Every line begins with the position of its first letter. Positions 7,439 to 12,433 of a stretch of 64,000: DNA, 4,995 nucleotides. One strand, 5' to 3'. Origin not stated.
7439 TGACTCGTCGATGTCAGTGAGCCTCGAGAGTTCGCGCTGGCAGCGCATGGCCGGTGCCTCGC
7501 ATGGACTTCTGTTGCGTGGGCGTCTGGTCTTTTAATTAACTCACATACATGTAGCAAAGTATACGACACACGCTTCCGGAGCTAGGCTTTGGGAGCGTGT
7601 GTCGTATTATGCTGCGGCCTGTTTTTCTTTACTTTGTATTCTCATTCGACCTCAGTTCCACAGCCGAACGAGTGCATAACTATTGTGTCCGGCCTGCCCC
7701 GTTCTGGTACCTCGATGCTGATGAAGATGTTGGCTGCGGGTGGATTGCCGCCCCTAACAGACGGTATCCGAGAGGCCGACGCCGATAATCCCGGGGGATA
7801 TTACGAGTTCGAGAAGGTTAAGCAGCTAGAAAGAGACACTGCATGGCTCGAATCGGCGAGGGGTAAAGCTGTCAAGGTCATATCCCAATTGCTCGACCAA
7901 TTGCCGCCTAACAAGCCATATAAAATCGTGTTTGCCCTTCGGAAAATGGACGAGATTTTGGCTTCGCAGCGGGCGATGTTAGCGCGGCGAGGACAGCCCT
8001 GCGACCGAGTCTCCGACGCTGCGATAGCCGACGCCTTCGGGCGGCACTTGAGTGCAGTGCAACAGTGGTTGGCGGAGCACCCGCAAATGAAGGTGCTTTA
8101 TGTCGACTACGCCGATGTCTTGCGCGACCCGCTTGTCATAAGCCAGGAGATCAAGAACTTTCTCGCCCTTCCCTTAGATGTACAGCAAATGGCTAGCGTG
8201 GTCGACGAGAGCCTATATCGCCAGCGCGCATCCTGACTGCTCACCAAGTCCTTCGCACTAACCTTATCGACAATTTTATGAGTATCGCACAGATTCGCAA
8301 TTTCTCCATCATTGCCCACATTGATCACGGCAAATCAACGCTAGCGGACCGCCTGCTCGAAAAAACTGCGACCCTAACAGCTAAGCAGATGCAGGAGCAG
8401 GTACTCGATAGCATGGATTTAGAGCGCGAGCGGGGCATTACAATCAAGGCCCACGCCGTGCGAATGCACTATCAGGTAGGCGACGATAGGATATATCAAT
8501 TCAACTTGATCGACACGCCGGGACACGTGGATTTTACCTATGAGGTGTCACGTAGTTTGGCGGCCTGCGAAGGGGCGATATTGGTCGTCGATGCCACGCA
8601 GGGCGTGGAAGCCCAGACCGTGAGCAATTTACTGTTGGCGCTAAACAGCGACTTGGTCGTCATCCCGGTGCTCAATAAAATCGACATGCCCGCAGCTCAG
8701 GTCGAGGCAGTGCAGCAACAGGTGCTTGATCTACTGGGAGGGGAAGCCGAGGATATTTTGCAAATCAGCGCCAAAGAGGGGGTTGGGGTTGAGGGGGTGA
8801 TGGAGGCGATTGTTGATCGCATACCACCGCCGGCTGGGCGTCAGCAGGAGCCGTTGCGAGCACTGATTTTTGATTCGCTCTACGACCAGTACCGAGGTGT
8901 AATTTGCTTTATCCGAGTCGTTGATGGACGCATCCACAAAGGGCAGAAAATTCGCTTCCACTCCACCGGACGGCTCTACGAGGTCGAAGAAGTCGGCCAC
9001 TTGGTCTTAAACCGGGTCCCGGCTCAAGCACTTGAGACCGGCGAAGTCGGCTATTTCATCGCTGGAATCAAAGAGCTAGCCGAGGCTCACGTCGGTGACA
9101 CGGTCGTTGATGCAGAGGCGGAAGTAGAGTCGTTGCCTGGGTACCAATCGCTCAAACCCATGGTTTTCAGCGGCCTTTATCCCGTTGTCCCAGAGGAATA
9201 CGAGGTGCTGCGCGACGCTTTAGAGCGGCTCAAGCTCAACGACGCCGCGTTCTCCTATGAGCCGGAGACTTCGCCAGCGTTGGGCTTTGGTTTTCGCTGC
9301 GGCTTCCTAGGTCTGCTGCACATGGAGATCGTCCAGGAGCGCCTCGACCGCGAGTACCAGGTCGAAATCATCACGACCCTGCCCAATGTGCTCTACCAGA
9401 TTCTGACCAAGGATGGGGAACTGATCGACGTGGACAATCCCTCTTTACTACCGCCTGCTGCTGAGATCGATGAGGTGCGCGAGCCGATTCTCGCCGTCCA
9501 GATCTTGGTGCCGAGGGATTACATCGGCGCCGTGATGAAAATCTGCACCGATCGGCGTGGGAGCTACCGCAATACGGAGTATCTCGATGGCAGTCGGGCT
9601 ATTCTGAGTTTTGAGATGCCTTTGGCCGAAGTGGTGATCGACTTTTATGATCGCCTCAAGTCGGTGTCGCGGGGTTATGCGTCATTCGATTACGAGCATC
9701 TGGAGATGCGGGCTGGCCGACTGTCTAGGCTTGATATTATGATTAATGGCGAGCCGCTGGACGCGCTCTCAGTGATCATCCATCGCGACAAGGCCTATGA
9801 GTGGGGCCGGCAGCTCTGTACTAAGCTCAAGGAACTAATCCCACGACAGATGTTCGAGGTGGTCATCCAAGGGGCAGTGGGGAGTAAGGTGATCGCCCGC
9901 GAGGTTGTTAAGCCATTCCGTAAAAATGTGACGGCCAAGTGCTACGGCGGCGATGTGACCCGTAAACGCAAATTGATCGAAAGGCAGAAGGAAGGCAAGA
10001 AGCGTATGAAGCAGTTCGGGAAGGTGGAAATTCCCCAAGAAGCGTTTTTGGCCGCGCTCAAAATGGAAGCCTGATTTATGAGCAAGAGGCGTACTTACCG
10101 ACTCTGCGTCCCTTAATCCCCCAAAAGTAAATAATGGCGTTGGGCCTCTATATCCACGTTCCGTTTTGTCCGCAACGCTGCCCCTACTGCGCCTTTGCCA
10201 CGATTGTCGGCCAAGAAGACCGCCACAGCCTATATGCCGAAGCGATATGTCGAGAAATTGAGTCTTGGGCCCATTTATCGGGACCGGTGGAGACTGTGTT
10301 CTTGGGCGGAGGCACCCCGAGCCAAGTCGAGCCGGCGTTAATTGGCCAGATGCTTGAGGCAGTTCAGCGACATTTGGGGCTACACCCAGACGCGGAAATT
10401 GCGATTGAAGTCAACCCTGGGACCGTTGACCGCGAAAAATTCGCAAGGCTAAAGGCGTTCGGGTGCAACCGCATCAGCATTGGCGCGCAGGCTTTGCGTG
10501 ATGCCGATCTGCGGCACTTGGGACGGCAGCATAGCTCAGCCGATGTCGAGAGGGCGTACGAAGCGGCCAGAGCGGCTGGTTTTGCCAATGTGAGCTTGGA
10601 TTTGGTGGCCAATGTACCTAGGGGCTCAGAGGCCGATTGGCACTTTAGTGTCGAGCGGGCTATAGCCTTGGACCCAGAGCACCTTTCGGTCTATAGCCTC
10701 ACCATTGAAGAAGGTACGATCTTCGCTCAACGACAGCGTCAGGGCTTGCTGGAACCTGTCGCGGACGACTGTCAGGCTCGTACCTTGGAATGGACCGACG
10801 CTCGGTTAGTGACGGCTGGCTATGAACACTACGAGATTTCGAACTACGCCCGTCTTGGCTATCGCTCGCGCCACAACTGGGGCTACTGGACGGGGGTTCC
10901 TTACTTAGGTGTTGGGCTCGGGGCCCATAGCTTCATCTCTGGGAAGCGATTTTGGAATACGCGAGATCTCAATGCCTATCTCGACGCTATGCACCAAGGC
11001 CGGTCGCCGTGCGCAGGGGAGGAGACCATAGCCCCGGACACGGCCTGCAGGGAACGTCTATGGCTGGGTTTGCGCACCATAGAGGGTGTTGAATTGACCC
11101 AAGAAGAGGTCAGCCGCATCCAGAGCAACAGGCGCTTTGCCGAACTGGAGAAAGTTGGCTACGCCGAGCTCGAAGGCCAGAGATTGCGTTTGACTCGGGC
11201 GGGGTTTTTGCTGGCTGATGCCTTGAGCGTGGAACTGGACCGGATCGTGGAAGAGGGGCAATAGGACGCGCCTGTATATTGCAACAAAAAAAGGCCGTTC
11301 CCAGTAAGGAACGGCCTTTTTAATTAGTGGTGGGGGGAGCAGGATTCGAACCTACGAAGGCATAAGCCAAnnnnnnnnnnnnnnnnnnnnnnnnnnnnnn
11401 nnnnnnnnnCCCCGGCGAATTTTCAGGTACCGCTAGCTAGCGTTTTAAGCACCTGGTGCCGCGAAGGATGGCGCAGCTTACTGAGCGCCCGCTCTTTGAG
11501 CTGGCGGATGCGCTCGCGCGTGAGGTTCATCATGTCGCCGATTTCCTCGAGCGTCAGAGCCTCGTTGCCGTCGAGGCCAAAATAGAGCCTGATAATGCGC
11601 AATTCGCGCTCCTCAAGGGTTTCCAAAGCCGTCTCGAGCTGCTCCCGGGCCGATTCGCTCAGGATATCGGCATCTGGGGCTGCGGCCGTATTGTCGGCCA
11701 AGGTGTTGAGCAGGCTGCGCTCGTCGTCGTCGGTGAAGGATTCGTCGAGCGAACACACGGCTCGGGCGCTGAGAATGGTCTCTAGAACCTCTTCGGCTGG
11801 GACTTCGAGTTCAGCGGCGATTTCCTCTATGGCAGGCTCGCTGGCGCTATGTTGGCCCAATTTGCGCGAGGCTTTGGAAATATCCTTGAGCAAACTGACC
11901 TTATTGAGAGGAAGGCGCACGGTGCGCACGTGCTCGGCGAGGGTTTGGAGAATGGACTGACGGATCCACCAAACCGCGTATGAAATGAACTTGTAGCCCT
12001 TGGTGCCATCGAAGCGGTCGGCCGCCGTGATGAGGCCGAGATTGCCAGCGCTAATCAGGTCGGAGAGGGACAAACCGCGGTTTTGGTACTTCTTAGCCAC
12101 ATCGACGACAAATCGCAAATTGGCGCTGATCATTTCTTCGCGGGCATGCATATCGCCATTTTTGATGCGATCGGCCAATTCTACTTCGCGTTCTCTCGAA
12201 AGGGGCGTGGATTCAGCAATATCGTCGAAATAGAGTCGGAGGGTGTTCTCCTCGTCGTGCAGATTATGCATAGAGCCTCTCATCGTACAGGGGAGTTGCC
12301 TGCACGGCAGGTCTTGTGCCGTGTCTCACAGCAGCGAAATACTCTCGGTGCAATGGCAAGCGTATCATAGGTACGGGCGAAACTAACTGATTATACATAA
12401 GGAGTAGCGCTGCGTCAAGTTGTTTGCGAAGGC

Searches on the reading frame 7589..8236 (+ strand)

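Call 33: search_protein_families(library=pfam, proteins=[window:7589-8236:+], max_evalue=0.00001)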
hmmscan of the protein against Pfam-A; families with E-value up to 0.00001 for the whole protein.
window:7589-8236:+ (215 aa): 2 families
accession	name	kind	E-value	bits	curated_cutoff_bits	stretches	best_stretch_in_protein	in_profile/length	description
PF13469.12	Sulfotransfer_3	-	2.3e-11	44.8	27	1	112-197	126-215/216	Sulfotransferase family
PF00685.33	Sulfotransfer_1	-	1.8e-07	31.3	22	1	32-208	5-195/255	Sulfotransferase domain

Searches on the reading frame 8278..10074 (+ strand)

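Call 33: search_protein_families(library=pfam, proteins=[window:8278-10074:+], max_evalue=0.00001)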
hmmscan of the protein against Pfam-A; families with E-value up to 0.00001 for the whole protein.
window:8278-10074:+ (598 aa): 4 families
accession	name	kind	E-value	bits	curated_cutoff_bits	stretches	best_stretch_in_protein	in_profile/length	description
PF00009.33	GTP_EFTU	-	1.3e-55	188.3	26.5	1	5-184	2-188/188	Elongation factor Tu GTP binding domain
PF06421.17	LepA_C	-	3.7e-50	168.9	29.7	1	489-595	1-107/107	GTP-binding protein LepA C-terminus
PF00679.30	EFG_C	-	1.5e-19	70.2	27.9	1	400-479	2-80/89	Elongation factor G C-terminus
PF03144.31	GTP_EFTU_D2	-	6.1e-13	49.4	30.3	1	207-276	1-72/73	Elongation factor Tu domain 2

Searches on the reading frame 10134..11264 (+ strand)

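Call 33: search_protein_families(library=pfam, proteins=[window:10134-11264:+], max_evalue=0.00001)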
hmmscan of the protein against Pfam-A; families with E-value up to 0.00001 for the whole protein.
window:10134-11264:+ (376 aa): 1 family
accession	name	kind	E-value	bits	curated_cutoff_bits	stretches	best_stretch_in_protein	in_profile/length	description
PF04055.27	Radical_SAM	-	6.3e-24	85.5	29.5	1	6-158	1-148/166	Radical SAM superfamily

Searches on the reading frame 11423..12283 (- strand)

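Call 33: search_protein_families(library=pfam, proteins=[window:11423-12283:-], max_evalue=0.00001)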
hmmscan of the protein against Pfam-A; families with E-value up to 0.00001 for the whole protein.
window:11423-12283:- (286 aa): 4 families
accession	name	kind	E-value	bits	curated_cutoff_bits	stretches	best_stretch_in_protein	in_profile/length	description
PF04545.22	Sigma70_r4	-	3e-18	65.5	24.1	1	219-272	1-50/50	Sigma-70, region 4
PF04542.20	Sigma70_r2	-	2.1e-16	59.9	24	1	51-118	1-68/71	Sigma-70 region 2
PF04539.22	Sigma70_r3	-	2.3e-14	53.7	25.3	1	131-204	2-75/78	Sigma-70 region 3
PF00140.25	Sigma70_r1_2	-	8.1e-08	32.5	22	1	14-44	2-32/34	Sigma-70 factor, region 1.2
